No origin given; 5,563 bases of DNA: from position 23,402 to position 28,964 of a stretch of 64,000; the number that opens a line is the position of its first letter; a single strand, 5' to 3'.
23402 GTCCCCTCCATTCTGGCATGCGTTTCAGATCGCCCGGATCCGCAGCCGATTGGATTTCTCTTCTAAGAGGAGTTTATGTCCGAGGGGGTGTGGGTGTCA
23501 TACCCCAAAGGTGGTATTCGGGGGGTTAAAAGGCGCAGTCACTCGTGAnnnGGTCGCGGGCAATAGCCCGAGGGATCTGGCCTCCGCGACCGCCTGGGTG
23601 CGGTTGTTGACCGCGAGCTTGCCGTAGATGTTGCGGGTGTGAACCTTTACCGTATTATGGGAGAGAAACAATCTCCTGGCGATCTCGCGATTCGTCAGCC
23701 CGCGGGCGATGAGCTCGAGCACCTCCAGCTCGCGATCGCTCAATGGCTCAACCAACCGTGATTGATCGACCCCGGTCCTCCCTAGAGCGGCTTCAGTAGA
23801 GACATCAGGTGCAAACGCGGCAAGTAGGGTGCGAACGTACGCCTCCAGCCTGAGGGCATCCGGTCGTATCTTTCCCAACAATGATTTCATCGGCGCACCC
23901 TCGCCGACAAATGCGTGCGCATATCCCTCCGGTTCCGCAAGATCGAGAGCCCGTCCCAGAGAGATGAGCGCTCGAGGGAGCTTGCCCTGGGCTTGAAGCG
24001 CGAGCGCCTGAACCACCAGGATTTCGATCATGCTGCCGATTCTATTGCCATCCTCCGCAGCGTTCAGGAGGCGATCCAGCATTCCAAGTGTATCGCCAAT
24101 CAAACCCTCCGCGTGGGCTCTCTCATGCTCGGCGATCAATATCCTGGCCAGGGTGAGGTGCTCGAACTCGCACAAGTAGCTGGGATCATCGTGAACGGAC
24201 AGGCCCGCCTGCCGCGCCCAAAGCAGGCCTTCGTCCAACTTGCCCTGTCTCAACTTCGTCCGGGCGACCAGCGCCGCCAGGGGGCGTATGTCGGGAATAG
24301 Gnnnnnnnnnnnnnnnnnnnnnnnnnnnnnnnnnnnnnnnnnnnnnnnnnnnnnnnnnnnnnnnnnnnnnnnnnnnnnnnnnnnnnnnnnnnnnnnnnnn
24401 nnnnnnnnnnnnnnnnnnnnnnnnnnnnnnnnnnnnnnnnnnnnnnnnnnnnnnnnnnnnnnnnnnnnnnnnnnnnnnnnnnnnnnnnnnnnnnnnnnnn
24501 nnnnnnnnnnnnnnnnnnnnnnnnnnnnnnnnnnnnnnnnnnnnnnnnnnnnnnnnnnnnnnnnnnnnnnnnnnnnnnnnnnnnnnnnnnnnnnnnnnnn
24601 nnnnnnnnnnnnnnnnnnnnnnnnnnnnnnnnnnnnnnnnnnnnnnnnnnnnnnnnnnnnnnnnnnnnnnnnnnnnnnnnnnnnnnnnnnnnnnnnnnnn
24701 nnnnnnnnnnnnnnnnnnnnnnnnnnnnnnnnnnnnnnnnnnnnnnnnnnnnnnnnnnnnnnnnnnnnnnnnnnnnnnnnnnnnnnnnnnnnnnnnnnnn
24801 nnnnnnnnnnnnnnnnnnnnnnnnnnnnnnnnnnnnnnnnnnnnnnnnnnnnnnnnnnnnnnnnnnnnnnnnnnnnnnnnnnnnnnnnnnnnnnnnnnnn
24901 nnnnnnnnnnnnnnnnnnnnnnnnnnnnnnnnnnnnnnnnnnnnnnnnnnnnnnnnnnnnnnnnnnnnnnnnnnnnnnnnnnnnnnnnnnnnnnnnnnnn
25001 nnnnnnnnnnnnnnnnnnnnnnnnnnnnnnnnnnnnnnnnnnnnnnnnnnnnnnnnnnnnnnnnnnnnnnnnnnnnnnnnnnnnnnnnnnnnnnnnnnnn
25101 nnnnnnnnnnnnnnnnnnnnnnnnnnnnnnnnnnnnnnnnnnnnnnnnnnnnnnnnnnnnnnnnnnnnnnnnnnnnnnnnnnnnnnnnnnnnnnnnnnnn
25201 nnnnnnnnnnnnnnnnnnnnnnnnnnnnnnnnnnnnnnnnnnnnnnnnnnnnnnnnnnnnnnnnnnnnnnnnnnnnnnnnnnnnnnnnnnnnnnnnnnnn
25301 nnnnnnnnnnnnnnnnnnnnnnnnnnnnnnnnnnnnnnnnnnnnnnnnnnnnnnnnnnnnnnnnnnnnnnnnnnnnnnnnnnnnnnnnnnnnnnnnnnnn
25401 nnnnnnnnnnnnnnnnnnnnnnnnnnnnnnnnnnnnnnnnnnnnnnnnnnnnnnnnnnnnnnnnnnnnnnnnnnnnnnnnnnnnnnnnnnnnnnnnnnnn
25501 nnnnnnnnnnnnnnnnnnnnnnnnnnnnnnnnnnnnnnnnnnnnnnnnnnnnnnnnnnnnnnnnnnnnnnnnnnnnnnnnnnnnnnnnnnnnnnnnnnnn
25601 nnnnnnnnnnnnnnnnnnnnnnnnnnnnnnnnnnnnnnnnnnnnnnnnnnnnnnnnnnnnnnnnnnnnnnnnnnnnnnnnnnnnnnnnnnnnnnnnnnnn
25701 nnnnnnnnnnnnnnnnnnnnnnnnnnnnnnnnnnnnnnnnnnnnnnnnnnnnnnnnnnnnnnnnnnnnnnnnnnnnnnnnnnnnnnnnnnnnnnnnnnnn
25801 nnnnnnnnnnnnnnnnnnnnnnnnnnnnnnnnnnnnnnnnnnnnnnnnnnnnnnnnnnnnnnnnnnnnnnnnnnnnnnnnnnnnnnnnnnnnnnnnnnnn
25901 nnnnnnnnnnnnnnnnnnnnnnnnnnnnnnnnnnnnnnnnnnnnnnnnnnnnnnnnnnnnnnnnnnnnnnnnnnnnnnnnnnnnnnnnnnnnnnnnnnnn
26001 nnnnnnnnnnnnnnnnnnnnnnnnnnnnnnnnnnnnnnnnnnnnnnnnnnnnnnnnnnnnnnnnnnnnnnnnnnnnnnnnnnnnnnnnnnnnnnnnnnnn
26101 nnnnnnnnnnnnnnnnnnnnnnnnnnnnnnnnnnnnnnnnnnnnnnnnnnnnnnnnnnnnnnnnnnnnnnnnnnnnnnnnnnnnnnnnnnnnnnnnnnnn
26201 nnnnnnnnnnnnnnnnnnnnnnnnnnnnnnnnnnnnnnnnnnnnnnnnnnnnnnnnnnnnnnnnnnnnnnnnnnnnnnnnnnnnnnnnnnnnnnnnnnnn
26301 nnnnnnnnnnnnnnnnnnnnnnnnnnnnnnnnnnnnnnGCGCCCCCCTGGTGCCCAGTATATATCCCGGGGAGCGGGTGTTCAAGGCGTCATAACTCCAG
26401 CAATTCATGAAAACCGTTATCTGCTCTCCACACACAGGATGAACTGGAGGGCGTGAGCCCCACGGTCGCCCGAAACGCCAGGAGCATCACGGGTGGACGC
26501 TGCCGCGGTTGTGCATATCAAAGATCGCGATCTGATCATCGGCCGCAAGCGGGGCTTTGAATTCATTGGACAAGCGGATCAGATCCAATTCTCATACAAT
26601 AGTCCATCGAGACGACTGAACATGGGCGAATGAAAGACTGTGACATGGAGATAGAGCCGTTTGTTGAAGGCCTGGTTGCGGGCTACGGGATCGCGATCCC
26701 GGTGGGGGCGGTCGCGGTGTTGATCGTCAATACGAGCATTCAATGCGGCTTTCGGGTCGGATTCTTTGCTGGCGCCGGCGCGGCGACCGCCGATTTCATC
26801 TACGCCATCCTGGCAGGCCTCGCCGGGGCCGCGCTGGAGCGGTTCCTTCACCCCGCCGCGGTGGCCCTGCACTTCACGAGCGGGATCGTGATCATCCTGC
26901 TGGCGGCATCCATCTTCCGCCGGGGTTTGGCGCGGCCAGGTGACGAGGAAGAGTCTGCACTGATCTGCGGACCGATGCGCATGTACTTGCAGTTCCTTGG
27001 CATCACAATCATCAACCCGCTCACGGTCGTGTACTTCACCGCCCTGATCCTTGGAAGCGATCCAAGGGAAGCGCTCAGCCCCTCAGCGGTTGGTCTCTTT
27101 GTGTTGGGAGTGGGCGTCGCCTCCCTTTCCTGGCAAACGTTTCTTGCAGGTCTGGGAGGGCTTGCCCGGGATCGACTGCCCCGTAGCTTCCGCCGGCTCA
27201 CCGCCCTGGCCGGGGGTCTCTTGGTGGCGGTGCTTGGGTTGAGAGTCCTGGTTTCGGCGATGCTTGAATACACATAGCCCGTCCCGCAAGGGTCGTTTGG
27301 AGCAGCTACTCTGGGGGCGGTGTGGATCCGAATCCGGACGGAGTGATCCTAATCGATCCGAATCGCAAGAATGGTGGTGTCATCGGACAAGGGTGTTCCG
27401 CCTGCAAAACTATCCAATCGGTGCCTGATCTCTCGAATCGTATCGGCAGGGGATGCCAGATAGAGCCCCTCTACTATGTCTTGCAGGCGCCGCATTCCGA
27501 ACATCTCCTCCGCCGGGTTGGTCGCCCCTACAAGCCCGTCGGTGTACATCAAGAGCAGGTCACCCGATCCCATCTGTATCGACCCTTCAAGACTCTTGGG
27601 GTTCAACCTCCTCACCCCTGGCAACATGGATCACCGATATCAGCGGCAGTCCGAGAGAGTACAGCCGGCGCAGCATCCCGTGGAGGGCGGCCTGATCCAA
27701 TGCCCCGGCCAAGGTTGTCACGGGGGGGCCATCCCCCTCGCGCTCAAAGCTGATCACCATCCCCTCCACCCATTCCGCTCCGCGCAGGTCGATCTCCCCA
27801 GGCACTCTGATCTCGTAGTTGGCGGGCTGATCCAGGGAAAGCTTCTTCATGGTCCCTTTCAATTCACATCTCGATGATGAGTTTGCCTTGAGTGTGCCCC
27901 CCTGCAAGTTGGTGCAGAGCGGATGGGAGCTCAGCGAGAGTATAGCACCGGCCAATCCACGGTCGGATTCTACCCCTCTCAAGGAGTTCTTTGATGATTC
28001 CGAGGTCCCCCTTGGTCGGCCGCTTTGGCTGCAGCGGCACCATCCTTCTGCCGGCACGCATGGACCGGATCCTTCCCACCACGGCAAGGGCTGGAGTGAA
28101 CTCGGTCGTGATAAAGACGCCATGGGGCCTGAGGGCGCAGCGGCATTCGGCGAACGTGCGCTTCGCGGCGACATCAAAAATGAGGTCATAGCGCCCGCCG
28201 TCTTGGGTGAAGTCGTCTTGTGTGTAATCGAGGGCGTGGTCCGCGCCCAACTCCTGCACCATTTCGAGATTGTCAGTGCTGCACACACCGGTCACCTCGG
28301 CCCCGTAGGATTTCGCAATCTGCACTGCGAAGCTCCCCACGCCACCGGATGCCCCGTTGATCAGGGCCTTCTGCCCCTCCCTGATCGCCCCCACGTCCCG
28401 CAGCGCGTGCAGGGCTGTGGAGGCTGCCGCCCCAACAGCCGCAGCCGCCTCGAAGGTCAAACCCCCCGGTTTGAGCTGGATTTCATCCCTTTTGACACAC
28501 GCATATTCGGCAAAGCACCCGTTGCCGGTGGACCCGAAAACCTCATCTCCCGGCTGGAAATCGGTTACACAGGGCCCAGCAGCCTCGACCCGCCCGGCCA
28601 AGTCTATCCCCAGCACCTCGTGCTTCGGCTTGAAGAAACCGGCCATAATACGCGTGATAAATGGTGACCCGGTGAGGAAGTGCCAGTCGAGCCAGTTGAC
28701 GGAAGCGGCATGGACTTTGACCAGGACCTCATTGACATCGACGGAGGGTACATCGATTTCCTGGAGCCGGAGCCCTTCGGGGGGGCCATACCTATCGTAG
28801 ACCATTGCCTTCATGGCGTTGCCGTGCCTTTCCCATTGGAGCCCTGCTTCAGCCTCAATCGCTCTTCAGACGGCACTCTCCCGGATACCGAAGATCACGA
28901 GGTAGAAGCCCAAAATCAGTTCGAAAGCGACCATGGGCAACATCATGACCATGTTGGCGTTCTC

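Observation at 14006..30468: Five conserved copies of a ~36-nt intergenic motif, all co-oriented with the genes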

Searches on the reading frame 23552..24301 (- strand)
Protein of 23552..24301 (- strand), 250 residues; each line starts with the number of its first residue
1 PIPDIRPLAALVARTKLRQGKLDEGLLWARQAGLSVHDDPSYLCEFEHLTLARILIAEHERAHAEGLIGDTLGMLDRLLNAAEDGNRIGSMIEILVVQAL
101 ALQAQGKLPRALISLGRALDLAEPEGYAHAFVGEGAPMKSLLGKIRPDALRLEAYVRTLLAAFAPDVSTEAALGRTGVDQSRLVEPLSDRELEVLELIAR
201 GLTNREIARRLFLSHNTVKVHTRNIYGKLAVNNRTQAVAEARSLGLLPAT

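Call 38: find_related_loci(query=A2, collection=metagenome_contigs, flank=4000)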
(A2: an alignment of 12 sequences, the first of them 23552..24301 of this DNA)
Query A2 (250 aa) in metagenome_contigs; peptide patterns used: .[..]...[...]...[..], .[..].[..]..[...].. (x = any residue, [..] = any of these).
600 stretches matched a pattern (row limit reached: there are more); 546 encode a relative of the query (tblastn E <= 1e-3); the best 80 are kept; 80 distinct loci.
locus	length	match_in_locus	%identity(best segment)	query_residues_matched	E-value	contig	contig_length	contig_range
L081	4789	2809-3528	60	1-247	4e-86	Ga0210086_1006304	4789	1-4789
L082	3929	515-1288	57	1-247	3e-84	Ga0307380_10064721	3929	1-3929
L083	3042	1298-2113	55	1-249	5e-83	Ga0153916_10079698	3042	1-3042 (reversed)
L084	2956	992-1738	56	1-250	8e-81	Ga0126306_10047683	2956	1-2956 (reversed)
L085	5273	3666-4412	56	1-250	2e-79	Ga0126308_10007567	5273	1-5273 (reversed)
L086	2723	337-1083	57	1-250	3e-80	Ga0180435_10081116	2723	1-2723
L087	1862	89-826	54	1-247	1e-82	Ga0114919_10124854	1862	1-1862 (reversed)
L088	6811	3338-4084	56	1-250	4e-79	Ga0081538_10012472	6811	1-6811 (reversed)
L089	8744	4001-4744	53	1-250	4e-78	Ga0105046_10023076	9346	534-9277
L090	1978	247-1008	57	2-250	2e-81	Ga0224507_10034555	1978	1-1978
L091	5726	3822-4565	54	2-250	6e-78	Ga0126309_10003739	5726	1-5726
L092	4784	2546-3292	56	1-250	1e-77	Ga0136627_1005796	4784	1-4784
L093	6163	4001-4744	54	2-250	8e-78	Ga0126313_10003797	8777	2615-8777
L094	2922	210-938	55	1-247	2e-78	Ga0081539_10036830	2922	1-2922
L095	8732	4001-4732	57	1-248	3e-77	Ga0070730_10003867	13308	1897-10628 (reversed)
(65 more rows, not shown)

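Call 45: search_protein_families(library=pfam, alignment_id=A3, max_evalue=0.001)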
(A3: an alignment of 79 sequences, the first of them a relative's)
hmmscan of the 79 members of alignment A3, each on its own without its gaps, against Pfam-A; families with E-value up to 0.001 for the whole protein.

A. member 1, L091:4945-5283:+ (113 aa): 0 families

B. families by the number of members that match (of 79 scanned): 21 families
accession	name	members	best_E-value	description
PF14329.11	DUF4386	28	2.1e-57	Domain of unknown function (DUF4386)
PF01757.29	Acyl_transf_3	4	3.6e-32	Acyltransferase domain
PF00561.26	Abhydrolase_1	3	4.3e-28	alpha/beta hydrolase fold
PF13602.12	ADH_zinc_N_2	3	1.6e-26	Zinc-binding dehydrogenase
PF12697.13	Abhydrolase_6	3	5.9e-17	Alpha/beta hydrolase family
PF00107.32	ADH_zinc_N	3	4.2e-16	Zinc-binding dehydrogenase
PF02517.21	Rce1-like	3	3.3e-14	Type II CAAX prenyl endopeptidase Rce1-like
PF12146.15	Hydrolase_4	3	1.6e-13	Serine aminopeptidase, S33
PF14333.11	DUF4389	2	7.1e-22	Domain of unknown function (DUF4389)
PF19851.4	DUF6326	2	1.8e-20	Family of unknown function (DUF6326)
PF08240.17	ADH_N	2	3.9e-17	Alcohol dehydrogenase GroES-like domain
PF16912.11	Glu_dehyd_C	2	0.00041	Glucose dehydrogenase C-terminus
PF04909.20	Amidohydro_2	1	1e-35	Amidohydrolase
PF00005.33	ABC_tran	1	1e-28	ABC transporter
PF00753.33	Lactamase_B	1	1.5e-25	Metallo-beta-lactamase superfamily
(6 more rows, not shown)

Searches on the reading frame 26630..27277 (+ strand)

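Call 30: search_protein_families(library=pfam, proteins=[window:26630-27277:+], max_evalue=0.01)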
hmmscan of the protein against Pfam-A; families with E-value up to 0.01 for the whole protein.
window:26630-27277:+ (215 aa): 1 family
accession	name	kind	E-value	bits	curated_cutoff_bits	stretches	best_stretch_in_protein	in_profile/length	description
PF01810.24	LysE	-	2.8e-13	50.2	25.6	1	22-208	4-191/193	LysE type translocator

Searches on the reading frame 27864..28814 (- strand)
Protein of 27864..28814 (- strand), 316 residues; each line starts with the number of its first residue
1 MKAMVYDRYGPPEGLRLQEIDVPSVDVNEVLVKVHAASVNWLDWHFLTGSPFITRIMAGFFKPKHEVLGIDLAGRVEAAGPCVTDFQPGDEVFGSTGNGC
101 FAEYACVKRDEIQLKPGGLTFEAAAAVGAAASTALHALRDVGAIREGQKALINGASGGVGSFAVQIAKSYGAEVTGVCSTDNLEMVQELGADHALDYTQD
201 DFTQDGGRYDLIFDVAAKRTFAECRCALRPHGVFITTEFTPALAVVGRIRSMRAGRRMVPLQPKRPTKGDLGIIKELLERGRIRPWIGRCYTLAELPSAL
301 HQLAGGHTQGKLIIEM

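Call 7: search_protein_families(library=pfam, proteins=[window:27864-28814:-])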
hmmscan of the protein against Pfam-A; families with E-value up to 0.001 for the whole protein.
window:27864-28814:- (316 aa): 3 families
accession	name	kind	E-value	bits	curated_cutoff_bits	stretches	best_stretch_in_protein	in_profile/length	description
PF13602.12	ADH_zinc_N_2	-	1e-20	75.5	27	1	189-314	1-134/134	Zinc-binding dehydrogenase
PF00107.32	ADH_zinc_N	-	1.6e-14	54.4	31.8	1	158-236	1-87/129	Zinc-binding dehydrogenase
PF08240.17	ADH_N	-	5.2e-14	52.8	23.5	1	28-112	3-99/104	Alcohol dehydrogenase GroES-like domain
